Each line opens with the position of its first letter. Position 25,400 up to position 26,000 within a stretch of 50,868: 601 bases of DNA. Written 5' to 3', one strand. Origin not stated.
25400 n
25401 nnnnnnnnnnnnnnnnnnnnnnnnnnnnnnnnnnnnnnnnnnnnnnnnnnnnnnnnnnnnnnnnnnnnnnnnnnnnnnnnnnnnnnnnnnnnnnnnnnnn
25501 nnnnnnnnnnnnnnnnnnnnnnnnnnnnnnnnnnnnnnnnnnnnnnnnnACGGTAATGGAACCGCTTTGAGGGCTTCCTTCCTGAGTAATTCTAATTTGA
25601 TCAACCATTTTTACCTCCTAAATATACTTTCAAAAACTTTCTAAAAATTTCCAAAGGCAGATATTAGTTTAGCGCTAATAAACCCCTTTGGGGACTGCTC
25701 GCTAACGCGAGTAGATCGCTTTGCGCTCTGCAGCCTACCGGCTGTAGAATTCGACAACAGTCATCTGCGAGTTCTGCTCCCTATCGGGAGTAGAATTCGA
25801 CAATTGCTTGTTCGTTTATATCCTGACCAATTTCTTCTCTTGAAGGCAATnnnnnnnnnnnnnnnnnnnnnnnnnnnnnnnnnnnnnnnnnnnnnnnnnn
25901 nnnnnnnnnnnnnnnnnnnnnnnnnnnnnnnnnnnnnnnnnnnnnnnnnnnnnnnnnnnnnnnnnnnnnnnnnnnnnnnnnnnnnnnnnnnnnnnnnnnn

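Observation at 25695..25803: rpsD ends in a hairpin mosaic that encodes Y-S-R-stop three times with different codons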

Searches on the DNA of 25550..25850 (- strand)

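Call 38: search_rna_families(source=window, start=25550, end=25850, threshold=evalue, max_evalue=10)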
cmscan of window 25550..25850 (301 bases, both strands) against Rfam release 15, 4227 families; matches with E-value up to 10: 2.
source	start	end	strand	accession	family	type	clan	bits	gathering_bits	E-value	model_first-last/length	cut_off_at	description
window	25784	25845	-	RF02227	sX8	Gene; sRNA;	-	13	50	4.8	1-82/82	no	Proteobacterial sRNA sX8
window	25568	25587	+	RF01131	sR47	Gene; snRNA; snoRNA; CD-box;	CL00132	10.5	40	4.2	35-55/55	no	Small nucleolar RNA sR47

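Call 50: build_rna_model(alignment_id=A2, structure=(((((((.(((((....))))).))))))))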
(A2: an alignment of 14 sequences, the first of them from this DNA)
Model R1 built from alignment A2 (14 sequences, 30 columns); structure: as given.
model positions 30; base pairs 12; branch points 0; effective number of sequences 14; information 1.047 bits per position. Calibrated on 0.2 Mb of random sequence (short: E-values are rough).
structure used (alignment columns):
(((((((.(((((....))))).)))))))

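Call 51: search_with_rna_model(model_id=R1, source=window, filters=off, max_evalue=10)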
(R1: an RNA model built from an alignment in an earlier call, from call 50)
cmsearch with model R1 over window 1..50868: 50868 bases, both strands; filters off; matches with E-value up to 10: 11.
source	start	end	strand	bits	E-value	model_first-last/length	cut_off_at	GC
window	25769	25798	-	41.9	6.3e-11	1-30/30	no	0.5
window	25723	25752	-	38.4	9.4e-10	1-30/30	no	0.6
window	25690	25719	-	34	2.5e-08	1-30/30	no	0.63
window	25769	25798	+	16.2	0.021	1-30/30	no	0.5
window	23251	23279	+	12.6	0.32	1-30/30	no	0.31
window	11557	11578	-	10.7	1.3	1-30/30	no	0.27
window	19217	19237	-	10.4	1.6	1-30/30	no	0.29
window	21547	21563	+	9.1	4.5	1-30/30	no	0.35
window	8524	8543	-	8.6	6.6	1-30/30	no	0.45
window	1407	1425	+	8.5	7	1-30/30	no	0.32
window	38914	38945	+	8.2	8.8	1-30/30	no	0.38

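Call 52: search_with_rna_model(model_id=R1, sources=[L163, L164, L166, L169, L170, L172, L174, L176, L178, L180, L001, L006, L030, L034, L038, L048, L050, L065, L083, L084, L085, L086, L087, L088, L093, L094, L096, L097, L098, L099, L111, L118, L120, L137], max_evalue=10)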
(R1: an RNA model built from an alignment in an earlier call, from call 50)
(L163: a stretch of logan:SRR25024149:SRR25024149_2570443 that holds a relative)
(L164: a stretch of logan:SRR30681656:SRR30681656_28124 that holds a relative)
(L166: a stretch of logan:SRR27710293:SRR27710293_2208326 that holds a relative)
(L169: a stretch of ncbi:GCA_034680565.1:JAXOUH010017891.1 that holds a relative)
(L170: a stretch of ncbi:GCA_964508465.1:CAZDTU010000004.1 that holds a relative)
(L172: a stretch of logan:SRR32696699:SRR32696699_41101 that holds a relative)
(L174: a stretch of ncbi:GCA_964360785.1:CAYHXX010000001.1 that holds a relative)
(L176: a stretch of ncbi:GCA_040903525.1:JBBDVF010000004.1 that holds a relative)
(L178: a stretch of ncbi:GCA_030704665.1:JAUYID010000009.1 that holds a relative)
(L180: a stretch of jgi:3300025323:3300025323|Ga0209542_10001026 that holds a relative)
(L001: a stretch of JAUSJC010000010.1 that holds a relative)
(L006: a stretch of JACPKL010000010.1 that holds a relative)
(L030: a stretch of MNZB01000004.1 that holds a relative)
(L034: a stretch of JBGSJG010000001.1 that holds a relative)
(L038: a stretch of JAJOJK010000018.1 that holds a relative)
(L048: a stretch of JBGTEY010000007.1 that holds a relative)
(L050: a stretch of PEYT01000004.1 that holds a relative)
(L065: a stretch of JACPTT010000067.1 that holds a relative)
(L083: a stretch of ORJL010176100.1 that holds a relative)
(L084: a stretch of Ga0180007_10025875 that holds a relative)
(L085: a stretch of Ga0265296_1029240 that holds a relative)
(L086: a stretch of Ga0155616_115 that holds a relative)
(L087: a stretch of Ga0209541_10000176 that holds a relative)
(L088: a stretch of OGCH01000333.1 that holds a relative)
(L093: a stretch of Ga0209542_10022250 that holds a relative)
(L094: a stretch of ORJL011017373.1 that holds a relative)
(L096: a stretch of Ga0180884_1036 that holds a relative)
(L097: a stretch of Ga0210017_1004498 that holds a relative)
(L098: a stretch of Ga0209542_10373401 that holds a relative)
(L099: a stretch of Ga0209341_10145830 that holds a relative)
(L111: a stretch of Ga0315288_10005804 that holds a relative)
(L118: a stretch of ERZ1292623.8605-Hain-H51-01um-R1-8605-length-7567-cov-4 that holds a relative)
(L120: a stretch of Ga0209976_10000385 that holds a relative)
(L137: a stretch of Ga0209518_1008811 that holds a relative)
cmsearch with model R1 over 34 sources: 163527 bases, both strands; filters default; matches with E-value up to 10: 16.
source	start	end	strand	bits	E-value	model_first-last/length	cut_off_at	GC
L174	3140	3169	+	42.7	1.1e-10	1-30/30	no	0.53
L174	3107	3136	+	41.5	2.8e-10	1-30/30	no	0.53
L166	1561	1590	+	40.8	4.7e-10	1-30/30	no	0.43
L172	3113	3142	+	40.4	6.6e-10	1-30/30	no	0.47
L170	3113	3142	+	38.9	1.9e-09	1-30/30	no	0.53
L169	3146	3175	+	34.5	5.6e-08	1-30/30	no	0.5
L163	1388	1417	+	34.2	7e-08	1-30/30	no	0.5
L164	3113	3142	+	33.4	1.3e-07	1-30/30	no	0.47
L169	3113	3142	+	32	3.8e-07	1-30/30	no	0.37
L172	3146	3175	+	30.8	9.2e-07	1-30/30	no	0.43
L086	2592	2621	+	23.7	0.00022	1-30/30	no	0.33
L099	733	763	+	18.9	0.0083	1-30/30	no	0.23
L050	3574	3606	+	16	0.076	1-30/30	no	0.33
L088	1812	1842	-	15.2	0.14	1-30/30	no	0.42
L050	1380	1402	-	11.4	2.5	1-30/30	no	0.3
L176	3113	3142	+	11.2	2.9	1-30/30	no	0.33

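Call 65: search_with_rna_model(model_id=R1, source=L184, filters=off, max_evalue=10, show_alignments=3)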
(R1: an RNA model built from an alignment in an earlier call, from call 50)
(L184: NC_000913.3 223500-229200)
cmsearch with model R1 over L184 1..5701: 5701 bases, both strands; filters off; matches with E-value up to 10: 4.
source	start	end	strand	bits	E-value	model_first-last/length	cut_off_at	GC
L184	2134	2154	-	6.9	2.8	1-30/30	no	0.24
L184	4002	4035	+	5.9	5.8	1-30/30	no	0.5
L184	608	630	+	5.7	7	1-30/30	no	0.65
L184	1580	1599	-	5.4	8.6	1-30/30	no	0.6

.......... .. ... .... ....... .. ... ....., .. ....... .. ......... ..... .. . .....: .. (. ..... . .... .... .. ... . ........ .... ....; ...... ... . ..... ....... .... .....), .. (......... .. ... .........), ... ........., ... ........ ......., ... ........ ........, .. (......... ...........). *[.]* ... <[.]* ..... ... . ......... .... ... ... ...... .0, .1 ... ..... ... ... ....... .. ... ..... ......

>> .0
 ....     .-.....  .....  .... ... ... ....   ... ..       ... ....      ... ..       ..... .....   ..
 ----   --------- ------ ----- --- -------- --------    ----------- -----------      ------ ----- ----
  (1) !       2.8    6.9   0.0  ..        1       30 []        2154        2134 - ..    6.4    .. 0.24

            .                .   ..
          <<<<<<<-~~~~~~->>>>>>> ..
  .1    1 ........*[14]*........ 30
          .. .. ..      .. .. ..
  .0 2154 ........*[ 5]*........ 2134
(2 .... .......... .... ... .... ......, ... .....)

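Call 78: search_with_rna_model(model_id=R1, sources=[L001, L002, L003, L004, L005, L006, L007, L008, L009, L010, L011, L012, L013, L014, L015, L016, L017, L018, L019, L020, L021, L022, L023, L024, L025, L026, L027, L028, L029, L030, L031, L032, L033, L034, L035, L036, L037, L038, L039, L040, L041, L042, L043, L044, L045, L046, L047, L048, L049, L050, L051, L052, L053, L054, L055, L056, L057, L058, L059, L060, L061, L062, L063, L064, L065, L066, L067, L068, L069, L070, L071, L072, L073, L074, L075, L076, L077, L078, L079, L080, L083, L084, L085, L086, L087, L088, L089, L090, L091, L092, L093, L094, L095, L096, L097, L098, L099, L100], max_evalue=1)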
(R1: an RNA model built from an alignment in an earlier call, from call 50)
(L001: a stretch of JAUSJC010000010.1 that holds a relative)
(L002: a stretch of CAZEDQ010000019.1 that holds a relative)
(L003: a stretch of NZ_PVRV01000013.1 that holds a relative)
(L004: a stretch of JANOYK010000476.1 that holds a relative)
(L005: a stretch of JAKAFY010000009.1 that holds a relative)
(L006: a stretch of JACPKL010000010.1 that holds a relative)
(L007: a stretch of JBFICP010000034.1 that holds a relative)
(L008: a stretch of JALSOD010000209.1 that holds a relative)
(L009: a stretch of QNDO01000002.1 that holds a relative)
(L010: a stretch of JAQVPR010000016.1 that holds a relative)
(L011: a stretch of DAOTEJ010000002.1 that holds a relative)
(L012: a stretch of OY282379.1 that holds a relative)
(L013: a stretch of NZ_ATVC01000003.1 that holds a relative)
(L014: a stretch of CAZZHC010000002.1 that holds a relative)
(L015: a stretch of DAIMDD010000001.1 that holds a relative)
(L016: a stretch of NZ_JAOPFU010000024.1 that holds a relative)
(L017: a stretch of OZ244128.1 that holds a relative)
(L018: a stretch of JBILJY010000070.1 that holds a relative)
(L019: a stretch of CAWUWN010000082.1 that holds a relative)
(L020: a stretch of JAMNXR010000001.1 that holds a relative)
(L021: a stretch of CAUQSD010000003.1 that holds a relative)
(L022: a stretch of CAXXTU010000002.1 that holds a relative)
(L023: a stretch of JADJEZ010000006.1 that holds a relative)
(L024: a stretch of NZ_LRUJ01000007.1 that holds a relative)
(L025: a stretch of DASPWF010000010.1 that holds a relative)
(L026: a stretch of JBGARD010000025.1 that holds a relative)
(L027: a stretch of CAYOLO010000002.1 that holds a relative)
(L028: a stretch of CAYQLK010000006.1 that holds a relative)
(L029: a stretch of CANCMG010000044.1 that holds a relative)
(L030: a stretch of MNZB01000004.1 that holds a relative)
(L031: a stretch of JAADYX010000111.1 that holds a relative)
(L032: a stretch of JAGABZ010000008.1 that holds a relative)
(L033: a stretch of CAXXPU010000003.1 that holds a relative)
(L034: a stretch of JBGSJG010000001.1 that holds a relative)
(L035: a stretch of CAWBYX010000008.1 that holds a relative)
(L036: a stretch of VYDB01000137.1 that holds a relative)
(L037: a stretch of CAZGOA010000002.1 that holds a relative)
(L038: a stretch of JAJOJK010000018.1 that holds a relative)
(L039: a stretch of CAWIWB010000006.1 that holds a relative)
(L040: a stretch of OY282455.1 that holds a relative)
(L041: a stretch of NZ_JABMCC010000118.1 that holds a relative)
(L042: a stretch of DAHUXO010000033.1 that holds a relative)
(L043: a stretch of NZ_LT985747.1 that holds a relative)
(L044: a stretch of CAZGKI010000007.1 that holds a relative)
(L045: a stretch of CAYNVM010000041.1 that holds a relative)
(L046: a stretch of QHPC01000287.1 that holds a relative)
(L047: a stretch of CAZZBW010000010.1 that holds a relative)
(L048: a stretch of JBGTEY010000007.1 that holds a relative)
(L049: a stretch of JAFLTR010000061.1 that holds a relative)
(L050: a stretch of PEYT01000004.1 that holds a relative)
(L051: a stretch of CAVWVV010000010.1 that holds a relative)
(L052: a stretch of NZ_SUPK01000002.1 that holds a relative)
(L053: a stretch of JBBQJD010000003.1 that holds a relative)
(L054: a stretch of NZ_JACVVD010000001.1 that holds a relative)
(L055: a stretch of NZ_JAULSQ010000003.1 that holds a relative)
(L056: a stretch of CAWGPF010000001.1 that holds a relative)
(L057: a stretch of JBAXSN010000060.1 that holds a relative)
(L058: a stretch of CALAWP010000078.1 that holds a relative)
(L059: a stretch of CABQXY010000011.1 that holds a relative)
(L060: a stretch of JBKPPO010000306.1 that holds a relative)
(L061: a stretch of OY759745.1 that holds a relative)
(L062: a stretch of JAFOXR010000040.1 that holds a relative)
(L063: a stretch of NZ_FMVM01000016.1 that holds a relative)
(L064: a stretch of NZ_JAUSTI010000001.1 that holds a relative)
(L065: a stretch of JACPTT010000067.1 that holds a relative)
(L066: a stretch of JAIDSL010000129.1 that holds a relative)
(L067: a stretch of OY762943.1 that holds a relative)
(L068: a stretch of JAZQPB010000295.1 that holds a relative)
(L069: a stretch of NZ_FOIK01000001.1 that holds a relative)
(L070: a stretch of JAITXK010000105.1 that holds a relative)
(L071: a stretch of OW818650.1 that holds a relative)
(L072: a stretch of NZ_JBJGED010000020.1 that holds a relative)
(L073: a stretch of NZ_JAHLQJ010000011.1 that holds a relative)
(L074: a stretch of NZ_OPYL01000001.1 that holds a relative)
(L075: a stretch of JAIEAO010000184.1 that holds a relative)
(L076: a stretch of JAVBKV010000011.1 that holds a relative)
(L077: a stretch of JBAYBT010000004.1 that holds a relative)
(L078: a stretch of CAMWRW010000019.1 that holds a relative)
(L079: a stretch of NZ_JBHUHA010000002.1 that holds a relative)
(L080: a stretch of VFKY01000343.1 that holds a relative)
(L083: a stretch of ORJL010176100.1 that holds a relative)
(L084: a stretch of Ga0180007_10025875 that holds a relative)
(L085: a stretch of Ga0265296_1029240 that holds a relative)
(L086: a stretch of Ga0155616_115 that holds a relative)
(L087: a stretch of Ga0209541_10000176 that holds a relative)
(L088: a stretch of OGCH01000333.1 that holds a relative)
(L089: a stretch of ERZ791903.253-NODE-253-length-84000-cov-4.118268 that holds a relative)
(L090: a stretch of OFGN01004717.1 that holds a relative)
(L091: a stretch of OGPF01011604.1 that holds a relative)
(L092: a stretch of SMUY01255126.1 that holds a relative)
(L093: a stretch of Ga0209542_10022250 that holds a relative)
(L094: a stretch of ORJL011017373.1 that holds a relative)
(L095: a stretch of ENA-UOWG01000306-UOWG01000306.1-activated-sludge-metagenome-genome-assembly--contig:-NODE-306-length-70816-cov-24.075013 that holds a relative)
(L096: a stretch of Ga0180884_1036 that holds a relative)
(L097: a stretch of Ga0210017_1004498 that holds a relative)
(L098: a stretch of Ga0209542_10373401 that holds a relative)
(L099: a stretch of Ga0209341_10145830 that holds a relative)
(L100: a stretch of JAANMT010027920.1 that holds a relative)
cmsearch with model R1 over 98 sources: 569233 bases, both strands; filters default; matches with E-value up to 1: 5.
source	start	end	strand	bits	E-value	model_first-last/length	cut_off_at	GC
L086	2592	2621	+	23.7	0.00077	1-30/30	no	0.33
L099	733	763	+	18.9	0.029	1-30/30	no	0.23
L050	3574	3606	+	16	0.26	1-30/30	no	0.33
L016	1947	1976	+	15.3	0.45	1-30/30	no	0.5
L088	1812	1842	-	15.2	0.5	1-30/30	no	0.42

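Call 79: search_with_rna_model(model_id=R1, sources=[L101, L102, L103, L104, L105, L106, L107, L108, L109, L110, L111, L112, L113, L114, L115, L116, L117, L118, L119, L120, L121, L122, L123, L124, L125, L126, L127, L128, L129, L130, L131, L132, L133, L134, L135, L136, L137, L138, L139, L140, L141, L142, L143, L144, L145, L146, L147, L148, L149, L150, L151, L152, L153, L154, L155, L156, L157, L158, L159, L160, L161, L162, L165, L167, L168, L171, L173, L175, L177, L179, L181, L182, L183], max_evalue=1)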
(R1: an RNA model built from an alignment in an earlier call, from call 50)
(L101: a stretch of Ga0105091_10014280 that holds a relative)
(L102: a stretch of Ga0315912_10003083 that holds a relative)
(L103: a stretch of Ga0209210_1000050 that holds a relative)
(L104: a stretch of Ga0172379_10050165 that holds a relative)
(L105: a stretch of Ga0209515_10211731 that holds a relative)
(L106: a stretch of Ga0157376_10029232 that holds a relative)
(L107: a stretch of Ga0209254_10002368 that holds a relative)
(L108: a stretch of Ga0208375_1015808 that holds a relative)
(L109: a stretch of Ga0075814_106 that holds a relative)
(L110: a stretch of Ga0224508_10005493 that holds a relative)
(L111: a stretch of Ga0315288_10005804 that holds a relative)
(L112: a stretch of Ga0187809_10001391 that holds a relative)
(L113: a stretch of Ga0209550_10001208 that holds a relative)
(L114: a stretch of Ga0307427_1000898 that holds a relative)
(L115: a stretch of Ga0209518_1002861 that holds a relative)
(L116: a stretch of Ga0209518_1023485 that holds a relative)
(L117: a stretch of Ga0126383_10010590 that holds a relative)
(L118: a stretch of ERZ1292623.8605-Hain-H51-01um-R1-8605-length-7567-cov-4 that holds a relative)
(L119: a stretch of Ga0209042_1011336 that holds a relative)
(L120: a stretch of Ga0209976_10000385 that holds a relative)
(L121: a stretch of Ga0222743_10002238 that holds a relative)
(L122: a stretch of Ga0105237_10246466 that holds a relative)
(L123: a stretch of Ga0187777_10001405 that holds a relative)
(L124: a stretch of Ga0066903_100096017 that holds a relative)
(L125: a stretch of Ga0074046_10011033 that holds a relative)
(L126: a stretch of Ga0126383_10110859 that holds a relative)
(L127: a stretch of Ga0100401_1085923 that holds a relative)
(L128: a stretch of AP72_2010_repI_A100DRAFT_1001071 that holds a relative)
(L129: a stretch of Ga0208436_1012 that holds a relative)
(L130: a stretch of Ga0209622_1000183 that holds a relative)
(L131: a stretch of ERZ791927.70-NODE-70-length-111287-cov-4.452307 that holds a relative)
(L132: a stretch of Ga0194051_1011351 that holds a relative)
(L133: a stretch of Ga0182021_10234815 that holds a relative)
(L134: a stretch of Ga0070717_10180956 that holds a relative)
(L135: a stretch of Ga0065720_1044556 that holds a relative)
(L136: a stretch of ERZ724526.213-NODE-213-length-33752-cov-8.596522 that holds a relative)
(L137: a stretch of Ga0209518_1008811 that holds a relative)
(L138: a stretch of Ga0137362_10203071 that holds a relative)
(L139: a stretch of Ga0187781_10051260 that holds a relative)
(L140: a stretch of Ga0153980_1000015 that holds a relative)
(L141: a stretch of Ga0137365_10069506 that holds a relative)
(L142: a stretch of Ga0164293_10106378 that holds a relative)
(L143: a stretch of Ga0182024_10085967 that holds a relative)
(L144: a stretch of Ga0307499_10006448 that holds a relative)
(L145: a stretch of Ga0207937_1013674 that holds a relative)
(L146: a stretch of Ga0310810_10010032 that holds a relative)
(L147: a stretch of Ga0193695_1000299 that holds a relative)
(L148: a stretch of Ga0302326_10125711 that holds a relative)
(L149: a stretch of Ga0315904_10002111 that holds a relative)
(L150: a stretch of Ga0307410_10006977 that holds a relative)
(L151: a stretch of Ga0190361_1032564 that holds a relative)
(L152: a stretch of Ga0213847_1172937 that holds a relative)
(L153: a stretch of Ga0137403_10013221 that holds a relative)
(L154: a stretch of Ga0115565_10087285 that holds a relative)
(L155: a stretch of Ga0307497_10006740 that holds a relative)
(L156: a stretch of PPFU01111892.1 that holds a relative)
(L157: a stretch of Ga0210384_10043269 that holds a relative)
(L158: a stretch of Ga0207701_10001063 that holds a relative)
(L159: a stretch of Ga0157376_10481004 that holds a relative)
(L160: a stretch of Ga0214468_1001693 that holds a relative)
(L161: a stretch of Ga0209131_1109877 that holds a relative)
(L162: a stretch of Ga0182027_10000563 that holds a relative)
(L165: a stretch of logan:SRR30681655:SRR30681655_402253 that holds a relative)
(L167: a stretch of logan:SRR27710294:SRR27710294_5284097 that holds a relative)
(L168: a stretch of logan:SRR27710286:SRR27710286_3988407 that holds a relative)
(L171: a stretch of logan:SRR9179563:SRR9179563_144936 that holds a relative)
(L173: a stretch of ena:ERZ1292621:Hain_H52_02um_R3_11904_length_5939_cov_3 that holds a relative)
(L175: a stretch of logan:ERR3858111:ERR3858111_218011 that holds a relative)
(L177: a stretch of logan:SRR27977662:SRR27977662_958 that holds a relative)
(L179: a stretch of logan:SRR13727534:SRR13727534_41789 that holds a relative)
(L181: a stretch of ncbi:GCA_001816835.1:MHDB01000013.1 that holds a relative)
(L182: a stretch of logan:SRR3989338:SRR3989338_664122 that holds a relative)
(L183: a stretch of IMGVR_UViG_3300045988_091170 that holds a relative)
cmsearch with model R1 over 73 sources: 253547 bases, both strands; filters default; matches with E-value up to 1: 8.
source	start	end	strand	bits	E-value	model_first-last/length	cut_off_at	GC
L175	1074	1103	+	42.7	1.8e-10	1-30/30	no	0.53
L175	1041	1070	+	41.5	4.4e-10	1-30/30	no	0.53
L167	1561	1590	+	40.8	7.3e-10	1-30/30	no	0.43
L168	756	785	+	40.8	7.3e-10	1-30/30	no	0.43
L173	3113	3142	+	40.4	1e-09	1-30/30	no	0.47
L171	913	942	+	38.9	3e-09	1-30/30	no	0.53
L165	1695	1724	+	33.4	2e-07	1-30/30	no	0.47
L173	3146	3175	+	30.8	1.4e-06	1-30/30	no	0.43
